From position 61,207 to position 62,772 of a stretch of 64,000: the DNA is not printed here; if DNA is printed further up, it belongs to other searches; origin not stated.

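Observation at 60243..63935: Two tandem, divergent WaaA/GT30 paralogues coupled to neuC: candidate new sialyltransferase type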

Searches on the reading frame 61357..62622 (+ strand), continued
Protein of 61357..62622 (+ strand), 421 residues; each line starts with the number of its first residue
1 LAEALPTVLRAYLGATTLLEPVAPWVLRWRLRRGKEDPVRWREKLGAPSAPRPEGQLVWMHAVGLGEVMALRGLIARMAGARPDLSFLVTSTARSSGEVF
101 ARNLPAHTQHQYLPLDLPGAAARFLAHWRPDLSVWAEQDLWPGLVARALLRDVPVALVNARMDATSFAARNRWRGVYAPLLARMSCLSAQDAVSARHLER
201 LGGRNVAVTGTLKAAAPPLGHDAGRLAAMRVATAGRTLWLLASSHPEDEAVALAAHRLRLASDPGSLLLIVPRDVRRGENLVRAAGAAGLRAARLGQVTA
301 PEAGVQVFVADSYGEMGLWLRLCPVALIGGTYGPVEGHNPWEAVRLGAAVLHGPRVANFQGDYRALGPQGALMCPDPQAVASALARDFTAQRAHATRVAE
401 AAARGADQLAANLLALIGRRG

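Call 49: search_protein_families(library=pfam, proteins=[L047:6093-7094:-, L047:7266-8297:+, L047:8666-9490:-, L047:11781-12806:+, L047:13852-14820:-, L061:8624-9640:+, L061:5291-6673:-, L061:11953-12726:-, L061:13405-14445:-, L061:14449-15426:-], max_evalue=0.001)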
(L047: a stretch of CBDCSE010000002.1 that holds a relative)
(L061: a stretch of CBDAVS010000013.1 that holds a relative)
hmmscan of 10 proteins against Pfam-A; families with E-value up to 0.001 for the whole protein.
L047:6093-7094:- (333 aa): 2 families
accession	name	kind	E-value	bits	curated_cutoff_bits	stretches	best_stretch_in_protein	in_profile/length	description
PF07755.17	DUF1611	-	1.1e-78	263.7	25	1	130-327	2-201/201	Domain of unknown function (DUF1611_C) P-loop domain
PF17396.8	DUF1611_N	-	8.5e-24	84.2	22.6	1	45-124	15-95/95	Domain of unknown function (DUF1611_N) Rossmann-like domain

L047:7266-8297:+ (343 aa): 3 families
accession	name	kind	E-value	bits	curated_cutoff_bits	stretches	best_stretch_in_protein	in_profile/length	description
PF03328.21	HpcH_HpaI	-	5.6e-39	134.1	25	1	36-274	1-221/221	HpcH/HpaI aldolase/citrate lyase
PF15617.12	C-C_Bond_Lyase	-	6e-10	39.2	28.4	1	261-336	245-317/320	C-C_Bond_Lyase of the TIM-Barrel fold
PF22484.2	DUF6986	-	4.3e-05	23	27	1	113-199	154-250/408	Domain of unknown function (DUF6986)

L047:8666-9490:- (274 aa): 1 family
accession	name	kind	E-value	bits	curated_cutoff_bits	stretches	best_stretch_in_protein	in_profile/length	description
PF01168.26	Ala_racemase_N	-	6.3e-15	55.9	24.1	1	62-261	11-219/220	Alanine racemase, N-terminal domain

L047:11781-12806:+ (341 aa): 5 families
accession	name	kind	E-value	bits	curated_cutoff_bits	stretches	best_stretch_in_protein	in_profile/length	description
PF00534.26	Glycos_transf_1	-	2.7e-31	108.8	26.4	1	153-317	9-171/172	Glycosyl transferases group 1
PF13692.12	Glyco_trans_1_4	-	7.1e-31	107.8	27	1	160-304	3-142/142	Glycosyl transferases group 1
PF20706.3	GT4-conflict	-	8.2e-10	38.6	26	1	157-329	196-365/385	Family 4 Glycosyltransferase in conflict systems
PF13524.12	Glyco_trans_1_2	-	0.0001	22.7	25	1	216-333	27-143/144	Glycosyl transferase-like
PF13439.12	Glyco_transf_4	-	0.00025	21.6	28.5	0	73-138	108-169/170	Glycosyltransferase Family 4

L047:13852-14820:- (322 aa): 2 families
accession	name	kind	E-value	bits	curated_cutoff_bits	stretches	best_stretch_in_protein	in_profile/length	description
PF00551.24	Formyl_trans_N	-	1.3e-42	146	26.1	1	1-176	1-177/181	Formyl transferase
PF02911.23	Formyl_trans_C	-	5.8e-21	75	21.1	1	201-290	1-96/100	Formyl transferase, C-terminal domain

L061:8624-9640:+ (338 aa): 0 families

L061:5291-6673:- (460 aa): 5 families
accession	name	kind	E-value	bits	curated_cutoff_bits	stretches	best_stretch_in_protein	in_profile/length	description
PF13191.12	AAA_16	-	4.6e-13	50.4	32.6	1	24-185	2-159/167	AAA ATPase domain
PF13401.12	AAA_22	-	3.5e-05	24.6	27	1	51-186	8-109/130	AAA domain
PF13604.12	AAA_30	-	9.7e-05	22.6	27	1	48-176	18-106/191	AAA domain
PF13245.12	AAA_19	-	0.00027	21.5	25.1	0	42-184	5-116/134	AAA domain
PF20703.3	nSTAND1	-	0.0007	19.8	27.1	0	17-66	9-51/379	Novel STAND NTPase 1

L061:11953-12726:- (257 aa): 0 families

L061:13405-14445:- (346 aa): 1 family
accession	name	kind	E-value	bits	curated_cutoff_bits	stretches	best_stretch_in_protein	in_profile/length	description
PF01555.25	N6_N4_Mtase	-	6.8e-17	62.6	26.7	1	27-203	1-132/221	DNA methylase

L061:14449-15426:- (325 aa): 2 families
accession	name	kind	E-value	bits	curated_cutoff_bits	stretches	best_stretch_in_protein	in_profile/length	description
PF12762.13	DDE_Tnp_IS1595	-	1e-38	133.2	27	1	144-286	4-153/153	ISXO2-like transposase domain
PF12760.12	Zn_ribbon_IS1595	-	2.2e-08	34.4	25.4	1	24-72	1-45/46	Transposase zinc-ribbon domain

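Call 56: get_annotated_region(hit=H12, flank=1500)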
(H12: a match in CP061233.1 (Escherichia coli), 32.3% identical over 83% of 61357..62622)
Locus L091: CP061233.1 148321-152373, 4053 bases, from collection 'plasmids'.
description: Escherichia coli strain STEC639 plasmid pSTEC639_1, complete sequence
organism: Escherichia coli (NCBI taxid 562)
taxonomy: Bacteria; Pseudomonadota; Gammaproteobacteria; Enterobacterales; Enterobacteriaceae; Escherichia; Escherichia coli
host: -; source: Sheep,cell culture; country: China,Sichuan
typing (MOB-suite, as given by PLSDB): non-mobilizable
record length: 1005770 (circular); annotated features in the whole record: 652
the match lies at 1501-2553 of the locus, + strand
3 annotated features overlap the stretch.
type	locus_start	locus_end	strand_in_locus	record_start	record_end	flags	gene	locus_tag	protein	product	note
CDS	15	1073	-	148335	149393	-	rfaQ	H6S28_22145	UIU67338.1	lipopolysaccharide core heptosyltransferase RfaQ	-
CDS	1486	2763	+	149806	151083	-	waaA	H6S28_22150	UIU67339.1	lipid IV(A) 3-deoxy-D-manno-octulosonic acid transferase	-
CDS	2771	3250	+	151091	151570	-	coaD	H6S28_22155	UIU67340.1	pantetheine-phosphate adenylyltransferase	-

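Call 71: find_homologous_proteins(query=A2, max_evalue=1e-30)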
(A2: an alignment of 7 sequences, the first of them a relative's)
Query A2 (7 sequences) (430 aa, profile of the alignment): 7982 proteins with E <= 1e-30 among 8000 candidates; the best 120 are listed.
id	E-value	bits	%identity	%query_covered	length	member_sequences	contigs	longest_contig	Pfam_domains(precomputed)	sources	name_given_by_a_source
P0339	4.5e-224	762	67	99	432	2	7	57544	PF04413.23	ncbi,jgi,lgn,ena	-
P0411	6.2e-224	762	100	100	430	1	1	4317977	PF04413.23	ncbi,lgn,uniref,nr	ncbi:3-deoxy-D-manno-octulosonic acid transferase [Jannaschia sp. CCS1]|uniref:3-deoxy-D-manno-octul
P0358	5.4e-221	752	71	99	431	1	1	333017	PF04413.23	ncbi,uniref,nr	ncbi:3-deoxy-D-manno-octulosonic acid transferase [Roseicyclus persicicus]|uniref:3-deoxy-D-manno-oc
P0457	1.2e-219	747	68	99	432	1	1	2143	PF04413.23,PF13579.13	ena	-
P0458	1.5e-219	747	91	100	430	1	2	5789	PF04413.23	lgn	-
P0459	2.9e-219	746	66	99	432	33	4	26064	PF04413.23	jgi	jgi:3-deoxy-D-manno-octulosonic-acid transferase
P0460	5.3e-219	745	66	99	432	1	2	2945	PF04413.23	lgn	-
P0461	2.3e-218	743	72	99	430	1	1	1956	PF04413.23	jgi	jgi:3-deoxy-D-manno-octulosonic-acid transferase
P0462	5.2e-218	742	89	100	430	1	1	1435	PF04413.23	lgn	-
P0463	9.4e-218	741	90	100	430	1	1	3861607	PF04413.23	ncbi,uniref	ncbi:3-deoxy-D-manno-octulosonic acid transferase [Gymnodinialimonas sp. 57CJ19]|uniref:3-deoxy-D-ma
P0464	1.3e-217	741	72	100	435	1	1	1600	PF04413.23,PF13579.13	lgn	-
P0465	1.8e-217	740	88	100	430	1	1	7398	PF04413.23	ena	-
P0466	2.6e-217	740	89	100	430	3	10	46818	PF04413.23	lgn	-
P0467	5.6e-217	739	88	100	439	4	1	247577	PF04413.23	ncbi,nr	ncbi:3-deoxy-D-manno-octulosonic acid transferase [Jannaschia sp. EhC01]|nr:3-deoxy-D-manno-octuloso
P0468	6.6e-217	738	88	100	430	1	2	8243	PF04413.23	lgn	-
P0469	8.8e-217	738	88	100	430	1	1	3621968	PF04413.23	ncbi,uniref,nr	ncbi:3-deoxy-D-manno-octulosonic acid transferase [Gymnodinialimonas ceratoperidinii]|uniref:3-deoxy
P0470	1.0e-216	738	67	99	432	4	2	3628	PF04413.23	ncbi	-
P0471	1.2e-216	738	66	99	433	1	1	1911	PF04413.23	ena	-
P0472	1.7e-216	737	65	99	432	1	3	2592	PF04413.23,PF13579.13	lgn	-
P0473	2.1e-216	737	88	100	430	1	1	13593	PF04413.23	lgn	-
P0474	3.2e-216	736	87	100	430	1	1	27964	PF04413.23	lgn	-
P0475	5.2e-216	735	86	97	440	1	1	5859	PF04413.23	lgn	-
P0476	5.2e-216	735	89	100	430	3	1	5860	PF04413.23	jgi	jgi:3-deoxy-D-manno-octulosonic-acid transferase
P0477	7.1e-216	735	87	100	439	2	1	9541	PF04413.23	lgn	-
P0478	1.6e-215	734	71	100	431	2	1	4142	PF04413.23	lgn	-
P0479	1.8e-215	734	71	99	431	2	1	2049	PF04413.23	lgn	-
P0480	2.0e-215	734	71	100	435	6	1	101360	PF04413.23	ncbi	-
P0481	4.5e-215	732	66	94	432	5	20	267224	PF04413.23,PF13579.13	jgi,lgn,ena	-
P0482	4.8e-215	732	69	94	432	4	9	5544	PF04413.23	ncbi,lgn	ncbi:MAG: 3-deoxy-D-manno-octulosonic acid transferase [Nioella sp.]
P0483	5.0e-215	732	87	100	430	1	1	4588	PF04413.23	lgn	-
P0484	8.2e-215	732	71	100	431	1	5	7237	PF04413.23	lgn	-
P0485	9.0e-215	731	84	100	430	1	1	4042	PF04413.23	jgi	jgi:3-deoxy-D-manno-octulosonic-acid transferase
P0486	9.8e-215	731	87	100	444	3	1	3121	PF04413.23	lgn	-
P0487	1.6e-214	731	87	100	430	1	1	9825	PF04413.23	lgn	-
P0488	2.0e-214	730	71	99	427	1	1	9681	PF04413.23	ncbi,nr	ncbi:MAG: 3-deoxy-D-manno-octulosonic acid transferase [Roseicyclus sp.]|nr:3-deoxy-D-manno-octuloso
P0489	2.1e-214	730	71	99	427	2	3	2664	PF04413.23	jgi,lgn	jgi:3-deoxy-D-manno-octulosonic-acid transferase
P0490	2.1e-214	730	64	99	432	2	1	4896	PF04413.23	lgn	-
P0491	3.5e-214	729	68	99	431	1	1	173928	PF04413.23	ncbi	-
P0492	3.6e-214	729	69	99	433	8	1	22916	PF04413.23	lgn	-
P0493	4.2e-214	729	68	99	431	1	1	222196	PF04413.23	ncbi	-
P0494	6.9e-214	728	68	94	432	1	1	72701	PF04413.23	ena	-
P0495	7.7e-214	728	71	99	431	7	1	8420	PF04413.23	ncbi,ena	-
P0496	1.1e-213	728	81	100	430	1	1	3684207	PF04413.23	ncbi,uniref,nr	ncbi:3-deoxy-D-manno-octulosonic acid transferase [Hasllibacter sp. MH4015]|uniref:3-deoxy-D-manno-o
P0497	1.3e-213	728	74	97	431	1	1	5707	PF04413.23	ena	-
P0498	2.3e-213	727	70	100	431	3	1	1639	PF04413.23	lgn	-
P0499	2.4e-213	727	71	99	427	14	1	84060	PF04413.23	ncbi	ncbi:3-deoxy-D-manno-octulosonic acid transferase [Roseicyclus sp.]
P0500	2.6e-213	727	65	100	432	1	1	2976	PF04413.23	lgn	-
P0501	2.9e-213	726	85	100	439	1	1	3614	PF04413.23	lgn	-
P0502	4.2e-213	726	72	99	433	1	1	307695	PF04413.23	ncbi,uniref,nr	ncbi:3-deoxy-D-manno-octulosonic acid transferase [Roseibacterium sp. SDUM158017]|uniref:3-deoxy-D-m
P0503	4.4e-213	726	69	100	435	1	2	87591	PF04413.23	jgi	jgi:3-deoxy-D-manno-octulosonic-acid transferase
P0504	5.4e-213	726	66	99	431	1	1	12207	PF04413.23,PF13579.13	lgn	-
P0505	7.0e-213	725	73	100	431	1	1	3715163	PF04413.23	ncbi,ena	-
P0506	8.1e-213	725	71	100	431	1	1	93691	PF04413.23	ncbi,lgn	-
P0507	8.4e-213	725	74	99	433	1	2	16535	PF04413.23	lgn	-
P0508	9.3e-213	725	74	99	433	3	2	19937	PF04413.23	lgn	-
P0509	1.0e-212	725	70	100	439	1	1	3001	PF04413.23,PF13579.13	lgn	-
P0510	1.2e-212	724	72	99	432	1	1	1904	PF04413.23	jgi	jgi:3-deoxy-D-manno-octulosonic-acid transferase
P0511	1.2e-212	724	73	100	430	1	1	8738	PF04413.23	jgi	jgi:3-deoxy-D-manno-octulosonic-acid transferase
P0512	1.3e-212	724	73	100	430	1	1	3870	PF04413.23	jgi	-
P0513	1.3e-212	724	70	99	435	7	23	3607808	PF04413.23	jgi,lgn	jgi:3-deoxy-D-manno-octulosonic-acid transferase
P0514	1.6e-212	724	84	100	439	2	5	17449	PF04413.23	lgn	-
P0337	1.7e-212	724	69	100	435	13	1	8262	PF04413.23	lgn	-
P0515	3.0e-212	723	72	100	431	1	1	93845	PF04413.23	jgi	-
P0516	3.6e-212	723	84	100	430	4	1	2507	PF04413.23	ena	-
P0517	3.6e-212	723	71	99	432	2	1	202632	PF04413.23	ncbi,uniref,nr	ncbi:3-deoxy-D-manno-octulosonic acid transferase [Maritalea mobilis]|uniref:3-deoxy-D-manno-octulos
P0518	4.2e-212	723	69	99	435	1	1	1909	PF04413.23,PF13579.13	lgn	-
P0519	4.9e-212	722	71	99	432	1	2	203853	PF04413.23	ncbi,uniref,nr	ncbi:3-deoxy-D-manno-octulosonic acid transferase [Roseibacterium beibuensis]|uniref:3-deoxy-D-manno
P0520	5.1e-212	722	70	100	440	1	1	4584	PF04413.23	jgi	jgi:3-deoxy-D-manno-octulosonic-acid transferase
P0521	8.1e-212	722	80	99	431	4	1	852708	PF04413.23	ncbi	-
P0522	8.6e-212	722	71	100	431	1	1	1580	PF04413.23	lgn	-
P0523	8.8e-212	722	80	98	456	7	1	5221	PF04413.23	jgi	-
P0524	1.1e-211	721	67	99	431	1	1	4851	PF04413.23,PF13579.13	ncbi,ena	-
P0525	1.2e-211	721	72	99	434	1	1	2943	PF04413.23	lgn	-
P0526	1.3e-211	721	71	99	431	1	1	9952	PF04413.23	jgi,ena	jgi:3-deoxy-D-manno-octulosonic-acid transferase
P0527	1.4e-211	721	67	99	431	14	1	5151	PF04413.23,PF13579.13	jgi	jgi:3-deoxy-D-manno-octulosonic-acid transferase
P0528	1.4e-211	721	70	99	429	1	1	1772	PF04413.23,PF13579.13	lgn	-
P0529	1.5e-211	721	79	100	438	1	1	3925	PF04413.23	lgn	-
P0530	1.9e-211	720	70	99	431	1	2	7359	PF04413.23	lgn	-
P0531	2.0e-211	720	71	100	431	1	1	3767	PF04413.23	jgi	-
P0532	2.4e-211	720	71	99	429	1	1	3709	PF04413.23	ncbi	-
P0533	2.4e-211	720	70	100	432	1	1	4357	PF04413.23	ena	-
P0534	2.5e-211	720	70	99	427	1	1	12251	PF04413.23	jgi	jgi:3-deoxy-D-manno-octulosonic-acid transferase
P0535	2.8e-211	720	80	100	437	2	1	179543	PF04413.23,PF13579.13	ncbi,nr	ncbi:3-deoxy-D-manno-octulosonic acid transferase [Rhodobacterales bacterium HKCCE4037]|nr:3-deoxy-D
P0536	2.9e-211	720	70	99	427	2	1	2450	PF04413.23,PF13579.13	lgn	-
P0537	4.5e-211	719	69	99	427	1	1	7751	PF04413.23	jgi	jgi:3-deoxy-D-manno-octulosonic-acid transferase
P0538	5.3e-211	719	72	99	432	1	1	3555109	PF04413.23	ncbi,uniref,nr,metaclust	ncbi:3-deoxy-D-manno-octulosonic-acid transferase [Roseibacterium elongatum DSM 19469]|uniref:3-deox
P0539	5.9e-211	719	72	100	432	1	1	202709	PF04413.23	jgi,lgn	jgi:3-deoxy-D-manno-octulosonic-acid transferase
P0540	6.0e-211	719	70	99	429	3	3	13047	PF04413.23,PF13579.13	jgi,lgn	jgi:3-deoxy-D-manno-octulosonic-acid transferase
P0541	6.7e-211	719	69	99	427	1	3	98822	PF04413.23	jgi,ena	-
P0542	8.3e-211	718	72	100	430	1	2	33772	PF04413.23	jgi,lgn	-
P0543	9.0e-211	718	83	100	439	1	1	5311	PF04413.23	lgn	-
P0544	9.0e-211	718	72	100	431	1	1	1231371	PF04413.23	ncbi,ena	-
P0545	1.0e-210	718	79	100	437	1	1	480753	PF04413.23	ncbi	-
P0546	1.1e-210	718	70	99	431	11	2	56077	PF04413.23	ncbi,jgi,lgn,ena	ncbi:MAG: hypothetical protein RLZZ491_812 [Pseudomonadota bacterium]|jgi:3-deoxy-D-manno-octulosoni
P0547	1.5e-210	717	69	99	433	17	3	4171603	PF04413.23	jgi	jgi:3-deoxy-D-manno-octulosonic-acid transferase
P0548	1.5e-210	717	79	100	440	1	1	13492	PF04413.23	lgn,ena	-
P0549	1.8e-210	717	71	100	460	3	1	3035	PF04413.23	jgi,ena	-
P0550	1.9e-210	717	71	99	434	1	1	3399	PF04413.23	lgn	-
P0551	2.6e-210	717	71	99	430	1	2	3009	PF04413.23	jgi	-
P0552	4.1e-210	716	69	100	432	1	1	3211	PF04413.23,PF13579.13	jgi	jgi:3-deoxy-D-manno-octulosonic-acid transferase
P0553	4.6e-210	716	80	100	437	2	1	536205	PF04413.23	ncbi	-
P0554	4.9e-210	716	69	99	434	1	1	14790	PF04413.23,PF13579.13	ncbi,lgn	-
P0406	6.1e-210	715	79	100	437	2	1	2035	PF04413.23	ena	-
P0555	7.5e-210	715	78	99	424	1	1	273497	PF04413.23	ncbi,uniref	ncbi:3-deoxy-D-manno-octulosonic acid transferase [Gymnodinialimonas sp. 2305UL16-5]|uniref:3-deoxy-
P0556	7.8e-210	715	71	100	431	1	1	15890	PF04413.23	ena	-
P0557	9.2e-210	715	71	99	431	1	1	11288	PF04413.23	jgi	jgi:3-deoxy-D-manno-octulosonic-acid transferase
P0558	1.2e-209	714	67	100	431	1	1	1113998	PF04413.23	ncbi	-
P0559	1.3e-209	714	69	98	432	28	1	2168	PF04413.23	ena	-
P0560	1.3e-209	714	70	99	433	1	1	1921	PF04413.23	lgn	-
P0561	1.3e-209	714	70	99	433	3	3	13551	PF04413.23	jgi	jgi:3-deoxy-D-manno-octulosonic-acid transferase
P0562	1.4e-209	714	71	100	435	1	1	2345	PF04413.23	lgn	-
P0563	1.4e-209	714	70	100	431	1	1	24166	PF04413.23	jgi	jgi:3-deoxy-D-manno-octulosonic-acid transferase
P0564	1.7e-209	714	69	100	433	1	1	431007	PF04413.23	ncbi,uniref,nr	ncbi:3-deoxy-D-manno-octulosonic acid transferase [Roseibacterium sp. SDUM158016]|uniref:3-deoxy-D-m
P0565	1.9e-209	714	69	100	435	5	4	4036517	PF04413.23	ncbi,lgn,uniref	ncbi:3-deoxy-D-manno-octulosonic acid transferase [Rhodophyticola sp.]|uniref:3-deoxy-D-manno-octulo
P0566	2.0e-209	714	72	100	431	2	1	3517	PF04413.23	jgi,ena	jgi:3-deoxy-D-manno-octulosonic-acid transferase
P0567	2.8e-209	713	78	100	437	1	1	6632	PF04413.23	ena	-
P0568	2.8e-209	713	70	99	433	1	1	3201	PF04413.23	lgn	-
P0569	2.8e-209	713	71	100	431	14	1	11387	PF04413.23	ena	-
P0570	2.8e-209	713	71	99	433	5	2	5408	PF04413.23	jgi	jgi:3-deoxy-D-manno-octulosonic-acid transferase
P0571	3.5e-209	713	69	99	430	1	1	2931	PF04413.23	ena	-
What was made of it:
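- On Canonical lipid IVA Kdo transferase (WaaA equivalog): The profile search for canonical WaaA (call 71) returned only Jannaschia-like proteins.
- No cassette genome was shown to hold a third, canonical waaA (call 71 was uninformative).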

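Call 82: search_protein_families(library=pfam, proteins=[L076:11368-12396:+], max_evalue=0.001)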
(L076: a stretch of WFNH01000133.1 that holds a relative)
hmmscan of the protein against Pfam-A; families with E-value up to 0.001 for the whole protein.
L076:11368-12396:+ (342 aa): 1 family
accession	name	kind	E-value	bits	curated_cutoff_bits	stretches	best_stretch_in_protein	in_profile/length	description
PF00291.31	PALP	-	2.3e-64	218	35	1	39-323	6-295/295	Pyridoxal-phosphate dependent enzyme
